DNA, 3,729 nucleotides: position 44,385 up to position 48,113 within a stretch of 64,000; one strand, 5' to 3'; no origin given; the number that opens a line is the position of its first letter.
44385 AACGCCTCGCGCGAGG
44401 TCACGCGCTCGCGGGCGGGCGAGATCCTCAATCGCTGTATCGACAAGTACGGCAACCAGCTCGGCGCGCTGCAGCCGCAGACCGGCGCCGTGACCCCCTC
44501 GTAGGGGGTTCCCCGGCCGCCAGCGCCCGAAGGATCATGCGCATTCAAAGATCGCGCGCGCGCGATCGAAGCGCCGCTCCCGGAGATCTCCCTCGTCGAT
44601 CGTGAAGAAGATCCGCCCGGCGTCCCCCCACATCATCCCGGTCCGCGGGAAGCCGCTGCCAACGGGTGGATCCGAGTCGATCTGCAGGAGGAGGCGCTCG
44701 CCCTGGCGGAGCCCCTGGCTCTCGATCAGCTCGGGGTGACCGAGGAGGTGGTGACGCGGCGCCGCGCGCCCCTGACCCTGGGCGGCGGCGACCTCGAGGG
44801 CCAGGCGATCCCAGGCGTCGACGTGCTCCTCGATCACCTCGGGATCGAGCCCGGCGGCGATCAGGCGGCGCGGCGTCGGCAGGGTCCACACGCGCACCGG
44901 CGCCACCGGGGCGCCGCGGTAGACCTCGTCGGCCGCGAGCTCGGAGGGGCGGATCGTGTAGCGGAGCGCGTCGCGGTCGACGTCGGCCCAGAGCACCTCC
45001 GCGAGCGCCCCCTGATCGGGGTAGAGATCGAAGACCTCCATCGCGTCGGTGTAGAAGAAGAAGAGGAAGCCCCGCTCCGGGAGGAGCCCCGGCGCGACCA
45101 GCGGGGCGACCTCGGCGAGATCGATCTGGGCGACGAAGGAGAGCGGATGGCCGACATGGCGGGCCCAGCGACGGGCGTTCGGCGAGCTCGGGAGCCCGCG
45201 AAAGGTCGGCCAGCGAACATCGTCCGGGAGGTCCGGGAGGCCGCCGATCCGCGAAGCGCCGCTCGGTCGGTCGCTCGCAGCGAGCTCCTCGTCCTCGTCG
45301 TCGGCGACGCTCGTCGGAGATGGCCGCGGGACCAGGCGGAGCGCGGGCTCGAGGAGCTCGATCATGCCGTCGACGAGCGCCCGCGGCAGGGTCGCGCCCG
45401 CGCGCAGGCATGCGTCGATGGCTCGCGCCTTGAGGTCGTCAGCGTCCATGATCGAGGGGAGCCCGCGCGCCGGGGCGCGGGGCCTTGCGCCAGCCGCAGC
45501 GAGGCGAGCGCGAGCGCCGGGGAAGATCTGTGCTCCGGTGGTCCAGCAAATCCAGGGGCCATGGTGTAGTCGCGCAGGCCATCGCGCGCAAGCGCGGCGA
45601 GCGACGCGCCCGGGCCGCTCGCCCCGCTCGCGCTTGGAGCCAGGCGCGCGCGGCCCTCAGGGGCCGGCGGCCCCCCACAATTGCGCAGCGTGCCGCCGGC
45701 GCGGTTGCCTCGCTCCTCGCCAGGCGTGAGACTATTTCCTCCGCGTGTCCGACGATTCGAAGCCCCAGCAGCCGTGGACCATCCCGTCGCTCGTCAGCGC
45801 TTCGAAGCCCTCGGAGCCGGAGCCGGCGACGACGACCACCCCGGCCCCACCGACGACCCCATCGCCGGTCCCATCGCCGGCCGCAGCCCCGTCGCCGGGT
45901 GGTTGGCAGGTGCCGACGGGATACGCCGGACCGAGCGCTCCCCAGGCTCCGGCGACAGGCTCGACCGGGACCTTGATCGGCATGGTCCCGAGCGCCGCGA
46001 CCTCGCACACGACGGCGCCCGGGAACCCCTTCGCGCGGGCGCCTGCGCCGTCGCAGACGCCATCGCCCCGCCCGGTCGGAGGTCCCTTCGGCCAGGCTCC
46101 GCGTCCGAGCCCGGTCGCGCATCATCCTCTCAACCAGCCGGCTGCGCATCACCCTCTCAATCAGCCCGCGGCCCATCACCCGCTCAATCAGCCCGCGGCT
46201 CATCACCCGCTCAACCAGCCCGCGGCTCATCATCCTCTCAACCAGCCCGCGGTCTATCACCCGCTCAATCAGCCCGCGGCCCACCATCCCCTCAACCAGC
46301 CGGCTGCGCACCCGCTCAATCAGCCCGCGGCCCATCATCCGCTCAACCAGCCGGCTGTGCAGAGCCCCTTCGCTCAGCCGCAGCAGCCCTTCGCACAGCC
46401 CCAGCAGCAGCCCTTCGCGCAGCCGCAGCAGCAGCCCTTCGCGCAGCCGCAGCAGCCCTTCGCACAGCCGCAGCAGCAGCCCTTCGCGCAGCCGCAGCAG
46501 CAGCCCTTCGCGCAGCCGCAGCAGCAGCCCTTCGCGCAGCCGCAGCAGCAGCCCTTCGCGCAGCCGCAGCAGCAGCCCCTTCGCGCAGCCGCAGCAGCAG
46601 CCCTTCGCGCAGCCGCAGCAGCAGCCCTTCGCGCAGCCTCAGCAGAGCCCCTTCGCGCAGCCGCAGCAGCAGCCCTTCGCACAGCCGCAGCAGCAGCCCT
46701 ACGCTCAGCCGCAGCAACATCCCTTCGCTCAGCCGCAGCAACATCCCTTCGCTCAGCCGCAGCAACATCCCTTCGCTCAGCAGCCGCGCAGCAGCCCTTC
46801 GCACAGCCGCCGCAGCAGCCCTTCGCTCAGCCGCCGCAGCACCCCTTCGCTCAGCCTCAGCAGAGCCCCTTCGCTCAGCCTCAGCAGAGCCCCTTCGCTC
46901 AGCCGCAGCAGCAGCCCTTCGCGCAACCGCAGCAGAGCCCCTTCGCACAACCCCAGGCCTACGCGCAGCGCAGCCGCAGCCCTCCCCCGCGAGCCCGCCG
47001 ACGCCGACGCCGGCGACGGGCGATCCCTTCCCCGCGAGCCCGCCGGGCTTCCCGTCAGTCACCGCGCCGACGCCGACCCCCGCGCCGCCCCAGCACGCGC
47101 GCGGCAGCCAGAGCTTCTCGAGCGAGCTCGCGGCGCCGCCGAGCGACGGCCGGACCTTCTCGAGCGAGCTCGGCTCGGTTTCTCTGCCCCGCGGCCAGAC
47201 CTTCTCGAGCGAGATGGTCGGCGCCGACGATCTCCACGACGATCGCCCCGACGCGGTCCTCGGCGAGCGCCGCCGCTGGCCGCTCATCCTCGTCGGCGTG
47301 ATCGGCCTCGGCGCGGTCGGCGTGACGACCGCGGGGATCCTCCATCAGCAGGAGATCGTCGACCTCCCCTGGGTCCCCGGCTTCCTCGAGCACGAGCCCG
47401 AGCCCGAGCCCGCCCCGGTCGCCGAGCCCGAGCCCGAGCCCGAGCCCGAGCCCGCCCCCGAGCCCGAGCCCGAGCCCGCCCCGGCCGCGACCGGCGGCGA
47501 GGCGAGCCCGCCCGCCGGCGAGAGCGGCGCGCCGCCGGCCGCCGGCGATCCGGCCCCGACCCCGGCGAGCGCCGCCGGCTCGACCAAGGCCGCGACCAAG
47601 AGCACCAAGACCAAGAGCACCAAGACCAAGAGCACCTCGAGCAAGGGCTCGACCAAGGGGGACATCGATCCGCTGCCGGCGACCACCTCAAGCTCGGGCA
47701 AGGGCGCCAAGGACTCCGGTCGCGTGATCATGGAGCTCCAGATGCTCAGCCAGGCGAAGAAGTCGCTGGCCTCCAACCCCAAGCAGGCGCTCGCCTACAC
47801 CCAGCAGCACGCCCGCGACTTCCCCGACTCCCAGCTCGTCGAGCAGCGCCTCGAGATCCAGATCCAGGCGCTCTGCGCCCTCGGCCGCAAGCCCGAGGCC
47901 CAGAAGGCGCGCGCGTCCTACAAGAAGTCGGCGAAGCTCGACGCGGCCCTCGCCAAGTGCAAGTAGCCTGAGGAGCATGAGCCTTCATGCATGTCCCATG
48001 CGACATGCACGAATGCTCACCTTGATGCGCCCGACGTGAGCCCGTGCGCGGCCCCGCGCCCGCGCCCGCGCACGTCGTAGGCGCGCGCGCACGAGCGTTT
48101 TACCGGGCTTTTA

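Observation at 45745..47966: Repeat protein gene whose tandem repeats are open in all three frames and carry frame-shifting indels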

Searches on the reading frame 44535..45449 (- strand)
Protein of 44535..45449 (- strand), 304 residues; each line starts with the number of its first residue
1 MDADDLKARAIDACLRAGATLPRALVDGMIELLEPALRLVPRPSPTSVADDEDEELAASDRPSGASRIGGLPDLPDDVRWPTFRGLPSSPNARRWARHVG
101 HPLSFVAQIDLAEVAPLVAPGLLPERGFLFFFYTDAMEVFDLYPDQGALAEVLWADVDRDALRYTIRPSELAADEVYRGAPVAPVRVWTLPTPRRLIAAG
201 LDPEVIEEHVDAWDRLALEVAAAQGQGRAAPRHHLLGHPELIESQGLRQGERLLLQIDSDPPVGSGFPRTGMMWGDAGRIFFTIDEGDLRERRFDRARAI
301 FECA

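Call 5: search_protein_families(library=pfam, proteins=[window:44535-45449:-], max_evalue=0.1)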
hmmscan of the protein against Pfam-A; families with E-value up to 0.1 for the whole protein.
window:44535-45449:- (304 aa): 1 family
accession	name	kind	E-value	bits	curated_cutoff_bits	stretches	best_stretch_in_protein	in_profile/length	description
PF09234.15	DUF1963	-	4.1e-29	102.9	23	1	66-303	1-216/216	Domain of unknown function (DUF1963)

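Call 20: find_encoding_contigs(protein=window:44538-45449:-, flank=6000, max_places=10)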
Protein window:44538-45449:- (304 aa): 4 contigs read that carry it; 4 places shown.
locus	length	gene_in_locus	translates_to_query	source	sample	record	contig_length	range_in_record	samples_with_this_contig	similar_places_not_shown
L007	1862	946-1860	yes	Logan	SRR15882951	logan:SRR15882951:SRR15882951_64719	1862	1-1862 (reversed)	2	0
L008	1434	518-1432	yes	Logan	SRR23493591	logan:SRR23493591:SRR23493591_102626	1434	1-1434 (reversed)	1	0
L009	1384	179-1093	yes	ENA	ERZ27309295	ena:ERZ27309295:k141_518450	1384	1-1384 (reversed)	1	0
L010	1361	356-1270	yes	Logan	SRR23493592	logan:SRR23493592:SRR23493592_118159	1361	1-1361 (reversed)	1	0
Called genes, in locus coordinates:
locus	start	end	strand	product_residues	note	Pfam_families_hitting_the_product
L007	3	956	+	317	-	?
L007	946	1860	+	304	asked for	PF09234:DUF1963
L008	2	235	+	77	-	?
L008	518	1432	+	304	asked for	PF09234:DUF1963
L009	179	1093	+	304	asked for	PF09234:DUF1963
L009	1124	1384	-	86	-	?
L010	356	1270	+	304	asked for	PF09234:DUF1963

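Call 57: list_cluster_members(proteins=[window:44538-45449:-, window:43950-44501:+, window:49567-53613:+])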
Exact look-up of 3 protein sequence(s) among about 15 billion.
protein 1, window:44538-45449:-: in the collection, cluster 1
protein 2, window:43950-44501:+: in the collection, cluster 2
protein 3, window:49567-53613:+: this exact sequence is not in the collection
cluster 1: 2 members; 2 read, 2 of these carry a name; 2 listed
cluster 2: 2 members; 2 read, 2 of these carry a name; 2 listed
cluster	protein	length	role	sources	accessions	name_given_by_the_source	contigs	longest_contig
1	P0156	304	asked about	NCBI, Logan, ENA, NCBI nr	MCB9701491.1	MAG: DUF1963 domain-containing protein [Myxococcales bacterium] | DUF1963 domain-containing protein [Myxococcales bacterium]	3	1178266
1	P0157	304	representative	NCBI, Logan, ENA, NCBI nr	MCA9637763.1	MAG: DUF1963 domain-containing protein [Myxococcales bacterium] | DUF1963 domain-containing protein [Myxococcales bacterium]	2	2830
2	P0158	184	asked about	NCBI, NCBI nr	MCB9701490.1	MAG: hypothetical protein H6711_06345 [Myxococcales bacterium] | hypothetical protein [Myxococcales bacterium]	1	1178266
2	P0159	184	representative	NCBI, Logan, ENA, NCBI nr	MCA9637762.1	MAG: hypothetical protein KC420_17165 [Myxococcales bacterium] | hypothetical protein [Myxococcales bacterium]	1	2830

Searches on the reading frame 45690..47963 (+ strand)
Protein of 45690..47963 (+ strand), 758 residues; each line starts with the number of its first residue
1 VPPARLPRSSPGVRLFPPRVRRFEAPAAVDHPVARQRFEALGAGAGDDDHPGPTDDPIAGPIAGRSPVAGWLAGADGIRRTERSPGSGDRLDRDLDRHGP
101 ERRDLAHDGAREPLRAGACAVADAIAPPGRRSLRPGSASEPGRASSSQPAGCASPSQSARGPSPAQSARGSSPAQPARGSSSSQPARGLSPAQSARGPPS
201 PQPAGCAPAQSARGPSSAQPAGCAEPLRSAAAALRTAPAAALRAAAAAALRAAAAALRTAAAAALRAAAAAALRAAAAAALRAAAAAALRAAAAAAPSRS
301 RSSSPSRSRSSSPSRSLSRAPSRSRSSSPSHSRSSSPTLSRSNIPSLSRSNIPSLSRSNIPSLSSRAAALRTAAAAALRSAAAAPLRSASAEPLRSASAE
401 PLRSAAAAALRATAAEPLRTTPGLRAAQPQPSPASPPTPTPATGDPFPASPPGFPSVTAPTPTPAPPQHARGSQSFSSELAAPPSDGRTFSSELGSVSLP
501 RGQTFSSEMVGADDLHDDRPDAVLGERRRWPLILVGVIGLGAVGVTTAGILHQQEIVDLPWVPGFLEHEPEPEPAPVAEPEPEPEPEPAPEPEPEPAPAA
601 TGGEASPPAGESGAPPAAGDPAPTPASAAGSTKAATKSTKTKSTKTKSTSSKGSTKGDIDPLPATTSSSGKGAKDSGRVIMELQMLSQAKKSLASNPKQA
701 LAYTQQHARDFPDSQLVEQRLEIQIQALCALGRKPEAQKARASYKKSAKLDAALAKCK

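Call 50: find_encoding_contigs(protein=window:45690-47963:+, flank=3000)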
Protein window:45690-47963:+ (758 aa): no gene with exactly this product is on record in the collection.

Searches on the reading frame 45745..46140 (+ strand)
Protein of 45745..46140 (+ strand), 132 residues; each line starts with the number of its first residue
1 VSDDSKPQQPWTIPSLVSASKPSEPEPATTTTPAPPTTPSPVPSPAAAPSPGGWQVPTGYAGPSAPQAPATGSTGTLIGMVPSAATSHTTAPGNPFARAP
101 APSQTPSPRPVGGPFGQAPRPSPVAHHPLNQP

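Call 5: search_protein_families(library=pfam, proteins=[window:45745-46119:+], max_evalue=0.1)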
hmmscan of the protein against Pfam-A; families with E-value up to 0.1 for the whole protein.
window:45745-46119:+ (125 aa): 0 families

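Call 36: find_homologous_proteins(query=window:45745-46140:+, max_evalue=0.001)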
Query window:45745-46140:+: 632 candidates shared short words with the query, none scored E <= 0.001.

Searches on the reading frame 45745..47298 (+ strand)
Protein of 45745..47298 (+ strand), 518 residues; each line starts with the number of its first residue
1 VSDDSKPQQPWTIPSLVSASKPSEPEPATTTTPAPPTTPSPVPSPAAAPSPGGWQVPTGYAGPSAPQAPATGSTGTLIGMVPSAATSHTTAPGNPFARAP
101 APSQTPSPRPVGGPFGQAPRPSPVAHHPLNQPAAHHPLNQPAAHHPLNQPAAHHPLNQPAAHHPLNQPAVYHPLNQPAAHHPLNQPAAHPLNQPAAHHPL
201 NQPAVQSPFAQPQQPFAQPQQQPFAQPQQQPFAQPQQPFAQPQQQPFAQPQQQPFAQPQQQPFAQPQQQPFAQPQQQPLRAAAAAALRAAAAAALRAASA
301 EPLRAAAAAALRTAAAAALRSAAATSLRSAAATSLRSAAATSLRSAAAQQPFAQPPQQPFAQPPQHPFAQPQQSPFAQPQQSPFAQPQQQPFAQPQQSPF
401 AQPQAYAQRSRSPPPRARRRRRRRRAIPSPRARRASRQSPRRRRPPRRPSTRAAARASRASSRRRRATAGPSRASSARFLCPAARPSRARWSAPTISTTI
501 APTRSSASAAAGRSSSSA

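Call 35: find_encoding_contigs(protein=window:45745-47298:+, flank=3000)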
Protein window:45745-47298:+ (518 aa): no gene with exactly this product is on record in the collection.

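Call 54: list_cluster_members(proteins=[window:45745-47298:+, window:45681-47963:+, window:45690-47963:+, window:45726-47963:+, window:45774-47963:+, window:46346-47287:-, window:45982-47298:+, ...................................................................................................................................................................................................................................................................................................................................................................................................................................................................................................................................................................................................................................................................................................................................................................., window:48186-49352:+])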
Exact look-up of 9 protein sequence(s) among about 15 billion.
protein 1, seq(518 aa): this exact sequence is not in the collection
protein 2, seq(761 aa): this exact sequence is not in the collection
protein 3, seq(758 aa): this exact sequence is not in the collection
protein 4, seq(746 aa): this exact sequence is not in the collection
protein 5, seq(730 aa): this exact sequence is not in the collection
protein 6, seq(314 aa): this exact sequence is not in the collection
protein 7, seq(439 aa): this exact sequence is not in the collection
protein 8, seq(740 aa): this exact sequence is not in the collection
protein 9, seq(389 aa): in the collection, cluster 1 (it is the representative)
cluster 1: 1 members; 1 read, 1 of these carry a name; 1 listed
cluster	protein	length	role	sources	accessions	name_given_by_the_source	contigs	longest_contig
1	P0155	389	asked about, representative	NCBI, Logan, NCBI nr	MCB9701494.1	MAG: VWA domain-containing protein [Myxococcales bacterium] | VWA domain-containing protein [Myxococcales bacterium]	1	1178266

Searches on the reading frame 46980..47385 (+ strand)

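Call 22: find_homologous_proteins(query=window:46980-47385:+, max_evalue=0.001)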
Query window:46980-47385:+: 497 candidates shared short words with the query, none scored E <= 0.001.

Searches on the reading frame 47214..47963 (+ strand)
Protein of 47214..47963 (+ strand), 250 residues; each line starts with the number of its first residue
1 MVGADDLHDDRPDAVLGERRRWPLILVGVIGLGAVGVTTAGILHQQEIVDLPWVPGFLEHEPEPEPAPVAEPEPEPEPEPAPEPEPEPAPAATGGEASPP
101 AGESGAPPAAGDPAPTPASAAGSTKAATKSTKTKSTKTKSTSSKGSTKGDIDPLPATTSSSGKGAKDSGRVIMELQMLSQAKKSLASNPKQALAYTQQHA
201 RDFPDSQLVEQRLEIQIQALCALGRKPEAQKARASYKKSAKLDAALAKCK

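Call 48: search_protein_families(library=ncbifam, proteins=[window:47214-47963:+], max_evalue=0.1)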
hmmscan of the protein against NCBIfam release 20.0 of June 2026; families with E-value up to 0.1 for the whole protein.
window:47214-47963:+ (250 aa): 5 families
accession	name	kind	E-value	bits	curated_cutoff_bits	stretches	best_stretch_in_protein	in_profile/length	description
NF033845.1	MSCRAMM_ClfB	exception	5.3e-05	21.4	999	1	62-144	554-635/871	MSCRAMM family adhesin clumping factor ClfB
TIGR04526.1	predic_Ig_block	subfamily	0.00041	19.4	150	1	61-196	79-198/693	putative immunoglobulin-blocking virulence protein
NF011521.0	PRK14960.1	equivalog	0.0017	16.8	1228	1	54-91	406-443/702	DNA polymerase III subunit gamma/tau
NF033761.1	gliding_GltJ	equivalog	0.016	14.3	450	1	26-144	377-495/671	adventurous gliding motility protein GltJ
NF008084.0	PRK10819.1-5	equivalog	0.051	13.4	315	1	60-155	53-155/249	TonB system transport protein TonB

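Call 51: find_encoding_contigs(protein=window:47214-47963:+, flank=3000)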
Protein window:47214-47963:+ (250 aa): no gene with exactly this product is on record in the collection.

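Call 59: list_cluster_members(proteins=[window:47298-47963:+, window:47322-47963:+, window:45910-47298:+, window:45973-47298:+, window:46357-47298:+, window:45705-47963:+, window:45903-47963:+, window:45442-46338:-, window:47348-47782:-, window:47287-47691:-])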
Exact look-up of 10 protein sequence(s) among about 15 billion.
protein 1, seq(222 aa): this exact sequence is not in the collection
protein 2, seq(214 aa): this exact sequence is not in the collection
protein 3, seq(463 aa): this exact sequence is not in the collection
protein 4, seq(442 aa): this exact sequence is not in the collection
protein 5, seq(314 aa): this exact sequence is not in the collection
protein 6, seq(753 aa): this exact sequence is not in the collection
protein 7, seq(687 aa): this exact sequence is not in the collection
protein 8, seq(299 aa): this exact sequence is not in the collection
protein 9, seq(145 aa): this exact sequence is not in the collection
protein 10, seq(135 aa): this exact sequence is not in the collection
